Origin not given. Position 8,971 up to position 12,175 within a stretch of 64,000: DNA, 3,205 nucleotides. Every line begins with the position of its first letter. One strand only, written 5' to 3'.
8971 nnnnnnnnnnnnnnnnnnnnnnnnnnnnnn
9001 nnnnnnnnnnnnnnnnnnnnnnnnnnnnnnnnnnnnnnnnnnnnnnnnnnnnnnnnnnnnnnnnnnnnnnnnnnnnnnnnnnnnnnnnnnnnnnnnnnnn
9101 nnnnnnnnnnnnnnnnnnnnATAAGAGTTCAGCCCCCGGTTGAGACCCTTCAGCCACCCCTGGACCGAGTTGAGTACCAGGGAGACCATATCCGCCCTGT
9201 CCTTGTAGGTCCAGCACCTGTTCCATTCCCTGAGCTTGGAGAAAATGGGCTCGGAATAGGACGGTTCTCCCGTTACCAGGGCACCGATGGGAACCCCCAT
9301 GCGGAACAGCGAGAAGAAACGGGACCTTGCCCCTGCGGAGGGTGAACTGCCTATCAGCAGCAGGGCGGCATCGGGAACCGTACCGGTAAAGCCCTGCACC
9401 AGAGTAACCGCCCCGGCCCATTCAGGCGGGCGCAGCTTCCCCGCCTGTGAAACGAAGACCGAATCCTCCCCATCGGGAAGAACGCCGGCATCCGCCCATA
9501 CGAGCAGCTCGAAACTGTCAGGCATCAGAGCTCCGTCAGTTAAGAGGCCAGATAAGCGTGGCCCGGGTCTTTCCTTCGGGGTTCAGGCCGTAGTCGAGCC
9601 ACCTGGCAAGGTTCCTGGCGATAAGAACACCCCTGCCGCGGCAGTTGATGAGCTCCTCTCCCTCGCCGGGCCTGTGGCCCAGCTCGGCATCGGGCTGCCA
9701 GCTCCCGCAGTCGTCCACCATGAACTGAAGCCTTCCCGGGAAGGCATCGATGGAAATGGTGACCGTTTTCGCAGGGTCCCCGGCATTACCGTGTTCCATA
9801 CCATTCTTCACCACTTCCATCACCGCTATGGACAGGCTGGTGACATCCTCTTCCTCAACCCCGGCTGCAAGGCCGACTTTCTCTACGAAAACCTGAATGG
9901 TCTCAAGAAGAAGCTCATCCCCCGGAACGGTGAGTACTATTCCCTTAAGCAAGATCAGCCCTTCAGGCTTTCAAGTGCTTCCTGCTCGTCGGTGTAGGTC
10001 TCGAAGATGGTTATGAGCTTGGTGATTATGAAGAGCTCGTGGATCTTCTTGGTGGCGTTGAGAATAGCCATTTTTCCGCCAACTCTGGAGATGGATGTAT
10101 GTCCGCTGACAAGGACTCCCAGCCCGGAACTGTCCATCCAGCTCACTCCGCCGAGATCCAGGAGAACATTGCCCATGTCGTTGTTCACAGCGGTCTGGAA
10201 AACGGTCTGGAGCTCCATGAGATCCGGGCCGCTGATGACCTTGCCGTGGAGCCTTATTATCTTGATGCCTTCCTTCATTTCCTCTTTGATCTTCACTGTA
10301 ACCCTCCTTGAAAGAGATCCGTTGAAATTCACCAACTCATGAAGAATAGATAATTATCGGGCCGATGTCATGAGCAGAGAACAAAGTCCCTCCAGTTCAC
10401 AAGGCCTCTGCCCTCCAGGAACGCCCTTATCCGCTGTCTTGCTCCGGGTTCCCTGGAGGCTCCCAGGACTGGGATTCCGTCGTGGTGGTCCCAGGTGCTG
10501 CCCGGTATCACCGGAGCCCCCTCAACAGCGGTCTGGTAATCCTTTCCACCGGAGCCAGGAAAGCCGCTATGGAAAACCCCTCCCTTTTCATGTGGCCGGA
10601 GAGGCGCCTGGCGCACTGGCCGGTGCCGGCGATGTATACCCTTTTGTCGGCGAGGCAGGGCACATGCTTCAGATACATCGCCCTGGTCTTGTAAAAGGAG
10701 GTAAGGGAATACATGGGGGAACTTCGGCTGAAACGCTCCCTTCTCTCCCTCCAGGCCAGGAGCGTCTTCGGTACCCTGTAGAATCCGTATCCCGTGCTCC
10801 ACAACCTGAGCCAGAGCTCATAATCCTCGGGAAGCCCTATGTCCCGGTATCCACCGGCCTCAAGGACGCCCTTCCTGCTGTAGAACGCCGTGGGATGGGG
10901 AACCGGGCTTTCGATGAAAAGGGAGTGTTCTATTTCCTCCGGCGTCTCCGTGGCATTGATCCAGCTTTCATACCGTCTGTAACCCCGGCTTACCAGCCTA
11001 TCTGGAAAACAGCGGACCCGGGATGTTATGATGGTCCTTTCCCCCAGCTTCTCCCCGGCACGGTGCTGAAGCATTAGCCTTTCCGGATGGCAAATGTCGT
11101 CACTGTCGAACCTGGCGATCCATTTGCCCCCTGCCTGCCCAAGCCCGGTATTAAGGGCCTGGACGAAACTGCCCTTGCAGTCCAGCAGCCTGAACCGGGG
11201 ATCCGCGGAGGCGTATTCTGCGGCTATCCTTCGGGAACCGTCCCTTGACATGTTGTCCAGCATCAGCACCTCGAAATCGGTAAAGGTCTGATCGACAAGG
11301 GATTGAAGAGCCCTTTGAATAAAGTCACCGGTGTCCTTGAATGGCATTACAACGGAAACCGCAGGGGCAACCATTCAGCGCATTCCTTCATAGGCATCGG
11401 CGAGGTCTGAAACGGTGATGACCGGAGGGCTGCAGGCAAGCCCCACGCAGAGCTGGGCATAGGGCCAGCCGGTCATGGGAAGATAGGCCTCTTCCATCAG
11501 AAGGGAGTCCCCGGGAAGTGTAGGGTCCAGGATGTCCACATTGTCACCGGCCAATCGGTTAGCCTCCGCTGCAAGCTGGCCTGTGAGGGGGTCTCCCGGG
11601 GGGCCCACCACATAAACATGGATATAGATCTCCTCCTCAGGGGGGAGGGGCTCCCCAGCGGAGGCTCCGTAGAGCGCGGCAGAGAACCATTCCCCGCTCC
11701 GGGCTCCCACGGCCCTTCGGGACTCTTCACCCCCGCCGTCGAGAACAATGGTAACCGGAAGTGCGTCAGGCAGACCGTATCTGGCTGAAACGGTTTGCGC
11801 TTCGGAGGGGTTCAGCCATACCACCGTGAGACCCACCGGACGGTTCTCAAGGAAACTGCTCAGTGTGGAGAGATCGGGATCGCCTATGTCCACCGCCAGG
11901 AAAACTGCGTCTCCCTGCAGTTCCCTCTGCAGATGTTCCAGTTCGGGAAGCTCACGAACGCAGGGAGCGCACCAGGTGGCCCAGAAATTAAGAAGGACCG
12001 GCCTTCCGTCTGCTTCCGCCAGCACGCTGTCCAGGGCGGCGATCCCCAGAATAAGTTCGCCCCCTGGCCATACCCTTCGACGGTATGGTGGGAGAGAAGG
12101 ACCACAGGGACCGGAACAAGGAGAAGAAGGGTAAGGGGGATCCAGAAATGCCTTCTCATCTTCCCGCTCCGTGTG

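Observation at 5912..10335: Partner-switching operon with an embedded unknown P-loop NTPase and a HEAT::PP2C phosphatase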

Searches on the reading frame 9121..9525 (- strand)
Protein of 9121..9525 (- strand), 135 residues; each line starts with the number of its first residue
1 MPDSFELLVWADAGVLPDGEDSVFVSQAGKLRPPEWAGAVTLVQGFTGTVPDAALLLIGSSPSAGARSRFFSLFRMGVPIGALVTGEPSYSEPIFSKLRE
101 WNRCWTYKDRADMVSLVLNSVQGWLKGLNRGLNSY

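Call 54: search_solved_structures(query=A3, max_evalue=10)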
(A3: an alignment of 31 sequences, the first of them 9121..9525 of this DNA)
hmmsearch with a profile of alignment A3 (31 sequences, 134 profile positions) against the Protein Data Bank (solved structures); distinct sequences matched with E-value up to 10: 2.
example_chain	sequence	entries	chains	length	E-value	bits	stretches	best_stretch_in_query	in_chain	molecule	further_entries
6u51_B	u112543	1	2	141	0.57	13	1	50-99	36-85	Nucleoprotein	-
6u52_B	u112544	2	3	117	0.7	12.7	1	55-99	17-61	Nucleoprotein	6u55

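Call 64: predict_structure(alignment_id=A4)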
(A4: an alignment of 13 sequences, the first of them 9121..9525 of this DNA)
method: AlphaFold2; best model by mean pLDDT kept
length: 135 residues; sequences in the alignment: 13
mean_pLDDT: 89.7   pTM: 0.84
mean pLDDT of the five models: 89.7, 89.0, 88.4, 87.6, 87.4
residues with pLDDT >= 90: 106; 70-90: 20; 50-70: 5; < 50: 4
segments of 3 or more residues with pLDDT < 50: 133-135
pLDDT, mean of each block of 10 residues (from residue 1): 83 87 93 92 81 94 93 93 94 95 95 96 90 48
secondary structure, 60 per line:
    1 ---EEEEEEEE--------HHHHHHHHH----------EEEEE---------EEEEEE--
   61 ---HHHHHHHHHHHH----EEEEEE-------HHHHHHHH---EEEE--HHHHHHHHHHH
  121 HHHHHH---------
elements in order: E4-11 H20-28 E39-43 E53-58 H64-75 E80-85 H93-100 E104-107 H110-126

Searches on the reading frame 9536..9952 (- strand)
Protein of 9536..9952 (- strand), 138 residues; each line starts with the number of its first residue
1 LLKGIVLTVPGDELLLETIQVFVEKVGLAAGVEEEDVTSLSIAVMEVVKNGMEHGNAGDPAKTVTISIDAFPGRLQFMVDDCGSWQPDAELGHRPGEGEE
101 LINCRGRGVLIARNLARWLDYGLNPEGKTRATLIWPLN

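Call 3: search_protein_families(library=pfam, proteins=[window:9536-9952:-], max_evalue=0.01)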
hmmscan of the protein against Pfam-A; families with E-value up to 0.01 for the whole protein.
window:9536-9952:- (138 aa): 2 families
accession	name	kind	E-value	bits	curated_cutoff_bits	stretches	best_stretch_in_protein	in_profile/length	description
PF13581.12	HATPase_c_2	-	1.4e-16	61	27.4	1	16-129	8-122/127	Histidine kinase-like ATPase domain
PF02518.31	HATPase_c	-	0.00024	22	26.4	1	36-137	2-109/111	Histidine kinase-, DNA gyrase B-, and HSP90-like ATPase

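Call 41: search_protein_families(library=ncbifam, proteins=[window:9536-9952:-], max_evalue=0.01)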
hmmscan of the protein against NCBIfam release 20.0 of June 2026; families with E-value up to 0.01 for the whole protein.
window:9536-9952:- (138 aa): 5 families
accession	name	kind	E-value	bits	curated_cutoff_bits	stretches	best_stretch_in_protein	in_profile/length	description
NF041045.1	RsbA_anti_sig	subfamily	9.6e-10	38.2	210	1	16-127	191-295/303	anti-sigma factor RsbA family regulatory protein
TIGR01924.1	rsbW_low_gc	equivalog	4.1e-05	23.1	155.05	1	5-84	8-87/159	anti-sigma B factor RsbW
NF003144.0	PRK04069.1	equivalog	9.1e-05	21.9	145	1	5-84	8-87/161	anti-sigma B factor RsbW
TIGR01925.2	spIIAB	equivalog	0.00058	19.8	135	1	33-94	31-92/137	anti-sigma F factor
NF052306.1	BluLightHisKinLov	equivalog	0.0054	15.6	450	1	20-124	223-327/334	blue-light-activated histidine kinase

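Call 44: search_solved_structures(query=window:9536-9952:-, max_evalue=0.01, show_alignments=3)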
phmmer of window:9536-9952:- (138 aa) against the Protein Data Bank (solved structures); distinct sequences matched with E-value up to 0.01: 6.
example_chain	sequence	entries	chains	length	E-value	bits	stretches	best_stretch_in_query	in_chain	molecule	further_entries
3ke6_A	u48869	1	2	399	0.00059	23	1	29-109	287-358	Protein Rv1364c/MT1410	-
1tid_A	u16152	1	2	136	0.0053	19.9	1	35-96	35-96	Anti-sigma F factor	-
1th8_A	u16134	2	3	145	0.0062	19.7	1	35-96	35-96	Anti-sigma F factor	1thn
1til_A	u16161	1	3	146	0.0064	19.7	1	35-96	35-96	Anti-sigma F factor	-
1l0o_A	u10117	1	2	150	0.0069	19.6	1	35-96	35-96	Anti-sigma F factor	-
6m36_A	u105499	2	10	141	0.0083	19.3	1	8-84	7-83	Serine-protein kinase RsbW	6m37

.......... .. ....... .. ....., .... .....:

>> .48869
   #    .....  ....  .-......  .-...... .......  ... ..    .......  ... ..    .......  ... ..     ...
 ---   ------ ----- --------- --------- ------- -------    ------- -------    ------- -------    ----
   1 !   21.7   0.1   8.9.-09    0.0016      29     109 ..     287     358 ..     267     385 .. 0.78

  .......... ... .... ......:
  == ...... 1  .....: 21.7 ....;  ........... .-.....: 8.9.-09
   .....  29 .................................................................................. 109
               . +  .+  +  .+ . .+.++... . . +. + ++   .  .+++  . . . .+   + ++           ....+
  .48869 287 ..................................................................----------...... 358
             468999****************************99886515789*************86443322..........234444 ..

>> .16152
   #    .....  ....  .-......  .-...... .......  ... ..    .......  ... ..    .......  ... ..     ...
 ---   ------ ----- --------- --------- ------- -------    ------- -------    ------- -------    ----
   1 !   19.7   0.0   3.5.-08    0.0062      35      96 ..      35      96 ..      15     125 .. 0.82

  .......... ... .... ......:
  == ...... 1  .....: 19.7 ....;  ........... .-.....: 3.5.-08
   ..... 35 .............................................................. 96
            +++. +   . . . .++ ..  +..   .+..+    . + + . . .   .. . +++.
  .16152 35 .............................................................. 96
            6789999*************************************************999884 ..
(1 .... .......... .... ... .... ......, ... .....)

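Call 59: search_protein_families(library=padloc, proteins=[window:9536-9952:-], max_evalue=0.01)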
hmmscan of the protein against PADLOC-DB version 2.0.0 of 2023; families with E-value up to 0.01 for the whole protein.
window:9536-9952:- (138 aa): 0 families

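Call 74: search_solved_structures(query=A5, max_evalue=1, show_alignments=1)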
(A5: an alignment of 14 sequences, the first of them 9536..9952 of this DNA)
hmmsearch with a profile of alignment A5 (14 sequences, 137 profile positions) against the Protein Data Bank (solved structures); distinct sequences matched with E-value up to 1: 18.
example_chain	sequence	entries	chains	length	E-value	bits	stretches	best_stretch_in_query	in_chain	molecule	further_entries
6m36_A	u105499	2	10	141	1.1e-10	44.7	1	4-115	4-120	Serine-protein kinase RsbW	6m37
1tid_A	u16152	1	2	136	3.5e-06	30.1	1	27-114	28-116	Anti-sigma F factor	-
1th8_A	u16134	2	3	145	4.1e-06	29.9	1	27-114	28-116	Anti-sigma F factor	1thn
1til_A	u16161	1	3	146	4.1e-06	29.9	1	27-114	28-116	Anti-sigma F factor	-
1l0o_A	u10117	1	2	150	4.4e-06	29.8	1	27-114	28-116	Anti-sigma F factor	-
3ke6_A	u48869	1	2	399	0.00019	24.6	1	28-90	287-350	Protein Rv1364c/MT1410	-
9qih_A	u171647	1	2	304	0.0033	20.5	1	9-56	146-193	SenB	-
8e55_A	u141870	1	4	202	0.039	17.1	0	20-69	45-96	SG135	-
4jas_A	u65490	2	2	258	0.12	15.5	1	43-88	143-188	Histidine kinase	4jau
6rh7_A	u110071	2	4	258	0.12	15.5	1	43-88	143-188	Sensor histidine kinase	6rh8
3dge_A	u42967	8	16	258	0.12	15.5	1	43-88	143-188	Sensor protein | Histidine kinase | Sensor histidine kinase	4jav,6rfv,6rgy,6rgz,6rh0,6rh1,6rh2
5uht_A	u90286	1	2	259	0.12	15.5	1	43-88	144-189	Sensor histidine kinase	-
2c2a_A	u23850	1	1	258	0.12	15.5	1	43-88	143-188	SENSOR HISTIDINE KINASE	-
6azr_A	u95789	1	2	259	0.12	15.5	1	43-88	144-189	Sensor histidine kinase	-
4cpg_A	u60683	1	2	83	0.74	12.9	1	34-83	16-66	SMALL GLUTAMINE-RICH TETRATRICOPEPTIDE REPEAT-CONTAINING PROTEIN ALPHA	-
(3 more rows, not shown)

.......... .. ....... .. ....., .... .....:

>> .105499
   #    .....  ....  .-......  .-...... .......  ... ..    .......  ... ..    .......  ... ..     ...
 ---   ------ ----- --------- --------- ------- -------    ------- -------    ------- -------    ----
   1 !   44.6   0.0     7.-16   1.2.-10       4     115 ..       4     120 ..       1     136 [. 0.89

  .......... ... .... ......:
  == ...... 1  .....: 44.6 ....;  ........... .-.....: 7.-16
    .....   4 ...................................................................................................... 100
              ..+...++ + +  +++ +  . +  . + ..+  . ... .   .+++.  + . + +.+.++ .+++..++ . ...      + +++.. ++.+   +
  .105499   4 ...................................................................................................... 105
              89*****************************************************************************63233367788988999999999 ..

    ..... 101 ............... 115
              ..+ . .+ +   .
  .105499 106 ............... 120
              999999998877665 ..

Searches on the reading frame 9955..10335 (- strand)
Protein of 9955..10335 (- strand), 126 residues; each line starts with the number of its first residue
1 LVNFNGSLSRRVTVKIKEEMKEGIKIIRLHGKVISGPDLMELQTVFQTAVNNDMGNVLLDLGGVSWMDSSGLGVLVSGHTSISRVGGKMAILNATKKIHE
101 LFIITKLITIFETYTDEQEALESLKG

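Call 3: search_protein_families(library=pfam, proteins=[window:9955-10335:-], max_evalue=0.01)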
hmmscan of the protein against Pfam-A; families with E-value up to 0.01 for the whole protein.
window:9955-10335:- (126 aa): 2 families
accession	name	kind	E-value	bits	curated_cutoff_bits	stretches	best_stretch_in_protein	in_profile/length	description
PF01740.26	STAS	-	2e-13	50.5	22.6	1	20-120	6-106/106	STAS domain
PF13466.11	STAS_2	-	4e-07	30.5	29.2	1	37-104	10-76/80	STAS domain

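Call 41: search_protein_families(library=ncbifam, proteins=[window:9955-10296:-], max_evalue=0.01)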
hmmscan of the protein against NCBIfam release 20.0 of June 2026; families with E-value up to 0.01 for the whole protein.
window:9955-10296:- (113 aa): 3 families
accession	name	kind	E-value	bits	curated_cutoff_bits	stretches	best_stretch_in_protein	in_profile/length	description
TIGR00377.1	ant_ant_sig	superfamily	8.9e-17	60.9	53.45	1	1-105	3-107/108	anti-sigma factor antagonist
TIGR02886.1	spore_II_AA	equivalog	3.4e-14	52.7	114.75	1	6-108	4-106/106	anti-sigma F factor antagonist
NF033618.0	mlaB_1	equivalog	0.0043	17.4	90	1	29-91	23-85/94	lipid asymmetry maintenance protein MlaB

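Call 43: search_solved_structures(query=window:9955-10296:-, max_evalue=0.001, show_alignments=2)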
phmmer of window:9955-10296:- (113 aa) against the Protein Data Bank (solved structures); distinct sequences matched with E-value up to 0.001: 8.
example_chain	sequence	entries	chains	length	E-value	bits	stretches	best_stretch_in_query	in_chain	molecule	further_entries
1th8_B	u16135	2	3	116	9.8e-13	51.4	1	3-111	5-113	Anti-sigma F factor antagonist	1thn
1tid_B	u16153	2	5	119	2.9e-12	49.9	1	3-111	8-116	Anti-sigma F factor antagonist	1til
1auz_A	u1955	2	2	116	1.7e-11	47.4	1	5-110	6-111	SPOIIAA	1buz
4hyl_A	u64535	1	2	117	1.6e-06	31.5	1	8-110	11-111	Stage II sporulation protein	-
2ka5_A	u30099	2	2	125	3.2e-06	30.5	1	30-111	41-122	Putative anti-sigma factor antagonist TM_1081 | Putative anti-sigma factor antagonist TM1081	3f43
1sbo_A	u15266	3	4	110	7.4e-06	29.3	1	12-103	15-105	Putative anti-sigma factor antagonist TM1442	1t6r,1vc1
6m36_B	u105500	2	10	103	4.3e-05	26.9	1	44-99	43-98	Anti-sigma-B factor antagonist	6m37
1h4y_A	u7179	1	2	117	0.0006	23.2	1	13-113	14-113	ANTI-SIGMA F FACTOR ANTAGONIST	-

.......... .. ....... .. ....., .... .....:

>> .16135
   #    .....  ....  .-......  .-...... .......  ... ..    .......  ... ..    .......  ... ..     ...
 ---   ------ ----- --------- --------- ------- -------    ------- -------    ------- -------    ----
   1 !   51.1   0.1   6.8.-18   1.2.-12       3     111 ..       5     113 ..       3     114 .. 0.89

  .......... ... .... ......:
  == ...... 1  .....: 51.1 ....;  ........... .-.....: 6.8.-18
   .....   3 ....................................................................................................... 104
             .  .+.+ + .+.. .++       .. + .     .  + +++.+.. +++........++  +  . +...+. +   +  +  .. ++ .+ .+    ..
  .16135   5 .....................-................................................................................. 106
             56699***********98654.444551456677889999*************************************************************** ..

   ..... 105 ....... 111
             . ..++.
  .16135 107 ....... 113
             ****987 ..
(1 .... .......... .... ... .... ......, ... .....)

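Call 59: search_protein_families(library=padloc, proteins=[window:9955-10296:-], max_evalue=0.01)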
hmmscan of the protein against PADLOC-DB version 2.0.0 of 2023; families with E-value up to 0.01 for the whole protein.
window:9955-10296:- (113 aa): 0 families

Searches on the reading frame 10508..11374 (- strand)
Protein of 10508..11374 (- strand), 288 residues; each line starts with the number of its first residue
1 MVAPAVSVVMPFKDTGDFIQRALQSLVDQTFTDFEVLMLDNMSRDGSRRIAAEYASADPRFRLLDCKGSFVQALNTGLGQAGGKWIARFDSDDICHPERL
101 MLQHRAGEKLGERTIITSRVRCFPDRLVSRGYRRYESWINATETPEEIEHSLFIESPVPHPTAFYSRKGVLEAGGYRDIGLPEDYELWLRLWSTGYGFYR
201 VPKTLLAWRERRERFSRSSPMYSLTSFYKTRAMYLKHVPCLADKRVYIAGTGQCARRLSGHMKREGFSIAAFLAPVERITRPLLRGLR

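Call 3: search_protein_families(library=pfam, proteins=[window:10508-11374:-], max_evalue=0.01)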
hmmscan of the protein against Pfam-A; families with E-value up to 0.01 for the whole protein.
window:10508-11374:- (288 aa): 3 families
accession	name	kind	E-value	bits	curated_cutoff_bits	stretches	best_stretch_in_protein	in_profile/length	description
PF00535.33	Glycos_transf_2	-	5.5e-25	88.7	23.3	1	7-172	1-165/168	Glycosyl transferase family 2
PF13641.12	Glyco_tranf_2_3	-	2.2e-08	34.8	27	1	4-214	1-216/230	Glycosyltransferase like family 2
PF13632.12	Glyco_trans_2_3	-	0.0055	17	27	1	162-210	76-124/198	Glycosyl transferase family group 2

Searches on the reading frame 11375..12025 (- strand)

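Call 3: search_protein_families(library=pfam, proteins=[window:11375-12025:-], max_evalue=0.01)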
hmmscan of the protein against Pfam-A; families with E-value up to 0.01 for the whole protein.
window:11375-12025:- (216 aa): 6 families
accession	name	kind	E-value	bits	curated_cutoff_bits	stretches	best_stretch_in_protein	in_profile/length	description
PF08534.16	Redoxin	-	3.4e-10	40.3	26.6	1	2-108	23-135/148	Redoxin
PF00578.27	AhpC-TSA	-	1.7e-09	38.1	26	1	2-97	20-117/124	AhpC/TSA family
PF00085.26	Thioredoxin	-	1.5e-08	35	23.5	1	7-48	18-59/103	Thioredoxin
PF13905.12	Thioredoxin_8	-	1.3e-07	32.3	27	1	7-100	1-93/94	Thioredoxin-like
PF13098.12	Thioredoxin_2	-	0.00024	21.9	27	1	3-118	1-104/104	Thioredoxin-like domain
PF13899.12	Thioredoxin_7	-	0.0014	19.1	27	1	3-51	13-64/83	Thioredoxin-like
